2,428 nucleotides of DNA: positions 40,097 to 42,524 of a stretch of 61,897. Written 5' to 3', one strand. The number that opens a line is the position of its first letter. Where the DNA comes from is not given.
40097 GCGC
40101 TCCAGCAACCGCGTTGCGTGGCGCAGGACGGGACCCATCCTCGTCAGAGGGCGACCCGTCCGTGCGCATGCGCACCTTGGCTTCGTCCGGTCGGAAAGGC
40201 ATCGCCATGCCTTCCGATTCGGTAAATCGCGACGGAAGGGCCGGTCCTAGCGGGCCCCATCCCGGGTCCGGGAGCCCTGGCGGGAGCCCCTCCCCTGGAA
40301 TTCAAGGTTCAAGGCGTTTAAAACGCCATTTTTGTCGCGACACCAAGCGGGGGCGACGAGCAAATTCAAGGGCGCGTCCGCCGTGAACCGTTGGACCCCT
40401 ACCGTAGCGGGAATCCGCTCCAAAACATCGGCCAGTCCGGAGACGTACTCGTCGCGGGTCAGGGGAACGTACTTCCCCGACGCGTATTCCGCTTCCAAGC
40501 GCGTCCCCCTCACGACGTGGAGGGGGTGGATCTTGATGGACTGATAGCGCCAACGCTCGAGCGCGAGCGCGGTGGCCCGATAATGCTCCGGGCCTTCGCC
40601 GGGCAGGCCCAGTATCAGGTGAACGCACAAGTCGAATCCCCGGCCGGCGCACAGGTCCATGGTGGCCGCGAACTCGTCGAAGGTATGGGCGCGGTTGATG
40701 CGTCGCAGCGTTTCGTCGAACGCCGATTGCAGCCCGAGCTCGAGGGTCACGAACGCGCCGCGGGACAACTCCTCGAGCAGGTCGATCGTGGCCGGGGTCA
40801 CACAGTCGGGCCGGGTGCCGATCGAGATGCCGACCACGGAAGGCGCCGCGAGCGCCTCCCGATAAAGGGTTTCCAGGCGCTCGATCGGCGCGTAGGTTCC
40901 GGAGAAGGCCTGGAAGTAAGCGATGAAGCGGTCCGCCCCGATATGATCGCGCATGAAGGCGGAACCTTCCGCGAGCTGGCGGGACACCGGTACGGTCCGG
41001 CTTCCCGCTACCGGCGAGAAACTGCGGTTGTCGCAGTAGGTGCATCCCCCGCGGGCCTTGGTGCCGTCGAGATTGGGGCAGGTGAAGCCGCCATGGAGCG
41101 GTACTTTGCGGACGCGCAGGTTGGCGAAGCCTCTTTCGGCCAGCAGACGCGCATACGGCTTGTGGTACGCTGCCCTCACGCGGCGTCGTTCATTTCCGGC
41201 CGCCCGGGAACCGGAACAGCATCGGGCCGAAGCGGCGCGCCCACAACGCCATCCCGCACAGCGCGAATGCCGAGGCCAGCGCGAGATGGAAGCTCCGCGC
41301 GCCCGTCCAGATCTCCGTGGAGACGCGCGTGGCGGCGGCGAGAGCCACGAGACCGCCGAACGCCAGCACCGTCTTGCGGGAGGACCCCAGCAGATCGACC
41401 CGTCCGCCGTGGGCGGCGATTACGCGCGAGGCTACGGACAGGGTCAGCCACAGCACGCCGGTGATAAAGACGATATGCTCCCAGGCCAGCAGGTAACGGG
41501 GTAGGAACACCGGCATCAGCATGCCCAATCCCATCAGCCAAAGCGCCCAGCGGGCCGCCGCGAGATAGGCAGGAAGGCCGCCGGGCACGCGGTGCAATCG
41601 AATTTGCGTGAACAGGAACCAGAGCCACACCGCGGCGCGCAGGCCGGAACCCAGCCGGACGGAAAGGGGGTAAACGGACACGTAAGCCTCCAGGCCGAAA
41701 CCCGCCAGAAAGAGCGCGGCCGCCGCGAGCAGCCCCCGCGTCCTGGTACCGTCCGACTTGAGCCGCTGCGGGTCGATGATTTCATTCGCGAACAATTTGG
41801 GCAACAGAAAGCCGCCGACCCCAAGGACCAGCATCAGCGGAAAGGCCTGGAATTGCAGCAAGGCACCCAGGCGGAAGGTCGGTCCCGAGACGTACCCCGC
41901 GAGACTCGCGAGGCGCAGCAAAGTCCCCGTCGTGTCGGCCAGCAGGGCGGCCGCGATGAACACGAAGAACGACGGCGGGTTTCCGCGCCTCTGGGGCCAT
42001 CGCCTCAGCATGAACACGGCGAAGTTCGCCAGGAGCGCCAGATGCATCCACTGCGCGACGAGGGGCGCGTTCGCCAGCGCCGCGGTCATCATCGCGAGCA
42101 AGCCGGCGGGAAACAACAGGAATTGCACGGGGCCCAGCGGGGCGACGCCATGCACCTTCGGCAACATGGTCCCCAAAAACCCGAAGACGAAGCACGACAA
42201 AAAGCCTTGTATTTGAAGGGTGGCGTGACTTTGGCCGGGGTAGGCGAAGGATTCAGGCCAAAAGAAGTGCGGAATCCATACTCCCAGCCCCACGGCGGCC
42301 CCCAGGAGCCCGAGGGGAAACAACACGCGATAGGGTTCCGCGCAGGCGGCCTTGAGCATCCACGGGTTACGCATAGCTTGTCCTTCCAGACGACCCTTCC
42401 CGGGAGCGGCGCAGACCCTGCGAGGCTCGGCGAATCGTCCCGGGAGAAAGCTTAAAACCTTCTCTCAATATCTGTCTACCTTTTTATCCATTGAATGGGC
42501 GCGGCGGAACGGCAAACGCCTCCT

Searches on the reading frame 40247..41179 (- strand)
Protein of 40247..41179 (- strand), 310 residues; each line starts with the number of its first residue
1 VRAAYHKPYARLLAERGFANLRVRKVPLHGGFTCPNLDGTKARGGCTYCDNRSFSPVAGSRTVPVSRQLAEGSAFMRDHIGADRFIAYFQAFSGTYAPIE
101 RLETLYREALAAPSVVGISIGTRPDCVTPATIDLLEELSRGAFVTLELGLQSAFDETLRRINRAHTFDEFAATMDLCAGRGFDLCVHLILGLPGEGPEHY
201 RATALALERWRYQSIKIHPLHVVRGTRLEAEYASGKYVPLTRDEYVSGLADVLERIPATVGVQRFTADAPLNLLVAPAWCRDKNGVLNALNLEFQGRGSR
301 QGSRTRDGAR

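Call 69: search_protein_families(library=pfam, proteins=[window:40247-41179:-], max_evalue=0.0001)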
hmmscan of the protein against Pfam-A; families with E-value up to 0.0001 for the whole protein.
window:40247-41179:- (310 aa): 2 families
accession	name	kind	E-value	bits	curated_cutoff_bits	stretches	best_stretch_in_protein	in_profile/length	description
PF16199.10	Radical_SAM_C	-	2.1e-26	92.3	31.9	1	213-291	2-80/85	Radical_SAM C-terminal domain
PF04055.27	Radical_SAM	-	1.7e-17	64.5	29.5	1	44-204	9-163/166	Radical SAM superfamily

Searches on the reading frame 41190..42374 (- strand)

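Call 69: search_protein_families(library=pfam, proteins=[window:41190-42374:-], max_evalue=0.0001)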
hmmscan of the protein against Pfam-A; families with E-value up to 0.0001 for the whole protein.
window:41190-42374:- (394 aa): 1 family
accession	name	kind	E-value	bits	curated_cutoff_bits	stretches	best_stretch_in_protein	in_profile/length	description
PF05940.17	NnrS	-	5.3e-19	69.2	28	1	12-388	4-369/371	NnrS protein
